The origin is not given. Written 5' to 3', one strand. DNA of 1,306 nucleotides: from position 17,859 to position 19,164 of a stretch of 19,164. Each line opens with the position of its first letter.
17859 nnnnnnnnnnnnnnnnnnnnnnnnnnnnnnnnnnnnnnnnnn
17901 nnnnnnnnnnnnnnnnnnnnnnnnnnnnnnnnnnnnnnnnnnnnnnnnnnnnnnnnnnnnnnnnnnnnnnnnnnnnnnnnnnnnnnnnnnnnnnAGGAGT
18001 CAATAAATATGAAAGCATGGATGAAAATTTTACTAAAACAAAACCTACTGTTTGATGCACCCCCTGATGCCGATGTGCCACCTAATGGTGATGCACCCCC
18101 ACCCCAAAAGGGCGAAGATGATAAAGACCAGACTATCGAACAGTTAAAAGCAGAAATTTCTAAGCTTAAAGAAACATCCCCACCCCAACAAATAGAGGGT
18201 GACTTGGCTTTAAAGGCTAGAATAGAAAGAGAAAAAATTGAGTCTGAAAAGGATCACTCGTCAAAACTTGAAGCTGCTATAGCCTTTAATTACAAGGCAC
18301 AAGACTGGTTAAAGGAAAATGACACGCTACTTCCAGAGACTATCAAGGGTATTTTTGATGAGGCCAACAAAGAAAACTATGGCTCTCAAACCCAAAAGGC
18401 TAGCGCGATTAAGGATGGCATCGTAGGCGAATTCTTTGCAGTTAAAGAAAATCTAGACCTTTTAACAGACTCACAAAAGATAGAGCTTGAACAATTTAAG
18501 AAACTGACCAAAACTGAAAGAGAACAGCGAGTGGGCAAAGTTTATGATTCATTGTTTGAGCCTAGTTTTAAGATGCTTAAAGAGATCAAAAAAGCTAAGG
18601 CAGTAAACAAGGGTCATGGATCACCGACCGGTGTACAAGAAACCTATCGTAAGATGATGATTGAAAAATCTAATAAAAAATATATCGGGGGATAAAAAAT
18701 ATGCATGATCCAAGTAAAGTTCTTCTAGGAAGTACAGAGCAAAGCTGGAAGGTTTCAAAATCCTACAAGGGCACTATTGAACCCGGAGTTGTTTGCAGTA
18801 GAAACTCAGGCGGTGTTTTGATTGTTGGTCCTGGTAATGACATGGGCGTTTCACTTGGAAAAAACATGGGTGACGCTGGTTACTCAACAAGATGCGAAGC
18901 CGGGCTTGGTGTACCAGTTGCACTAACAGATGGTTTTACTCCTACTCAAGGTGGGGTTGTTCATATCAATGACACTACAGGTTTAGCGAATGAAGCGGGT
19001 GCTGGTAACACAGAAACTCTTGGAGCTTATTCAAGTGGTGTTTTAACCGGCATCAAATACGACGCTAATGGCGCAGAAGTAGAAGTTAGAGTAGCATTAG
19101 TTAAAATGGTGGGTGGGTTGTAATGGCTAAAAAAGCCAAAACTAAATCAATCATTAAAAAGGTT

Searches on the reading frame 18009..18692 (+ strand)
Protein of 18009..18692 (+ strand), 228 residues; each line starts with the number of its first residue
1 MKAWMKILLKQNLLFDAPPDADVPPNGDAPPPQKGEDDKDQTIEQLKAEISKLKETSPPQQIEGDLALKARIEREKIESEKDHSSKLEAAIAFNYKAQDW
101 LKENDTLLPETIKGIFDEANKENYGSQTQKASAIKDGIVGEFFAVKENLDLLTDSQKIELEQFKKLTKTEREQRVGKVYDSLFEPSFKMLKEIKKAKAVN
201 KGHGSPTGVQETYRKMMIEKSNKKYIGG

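Call 82: search_protein_families(library=pfam, proteins=[window:18009-18692:+], max_evalue=0.1)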
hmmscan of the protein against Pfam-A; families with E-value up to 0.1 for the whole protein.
window:18009-18692:+ (228 aa): 0 families

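Call 99: search_protein_families(library=phrogs, proteins=[window:18009-18692:+], max_evalue=0.01)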
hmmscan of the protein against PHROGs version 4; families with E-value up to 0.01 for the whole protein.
window:18009-18692:+ (228 aa): 1 family
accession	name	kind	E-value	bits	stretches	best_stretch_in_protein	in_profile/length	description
phrog_8952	-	unknown function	0.001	19.9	1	22-156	62-185/261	-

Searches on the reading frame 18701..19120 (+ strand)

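Call 82: search_protein_families(library=pfam, proteins=[window:18701-19120:+], max_evalue=0.1)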
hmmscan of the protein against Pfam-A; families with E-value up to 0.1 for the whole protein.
window:18701-19120:+ (140 aa): 0 families

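Call 99: search_protein_families(library=phrogs, proteins=[window:18701-19120:+], max_evalue=0.01)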
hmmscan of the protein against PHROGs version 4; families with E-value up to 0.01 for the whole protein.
window:18701-19120:+ (140 aa): 1 family
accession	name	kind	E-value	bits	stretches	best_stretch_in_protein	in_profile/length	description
phrog_23595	-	tail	0.00056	19.9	1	13-80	135-199/440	minor tail protein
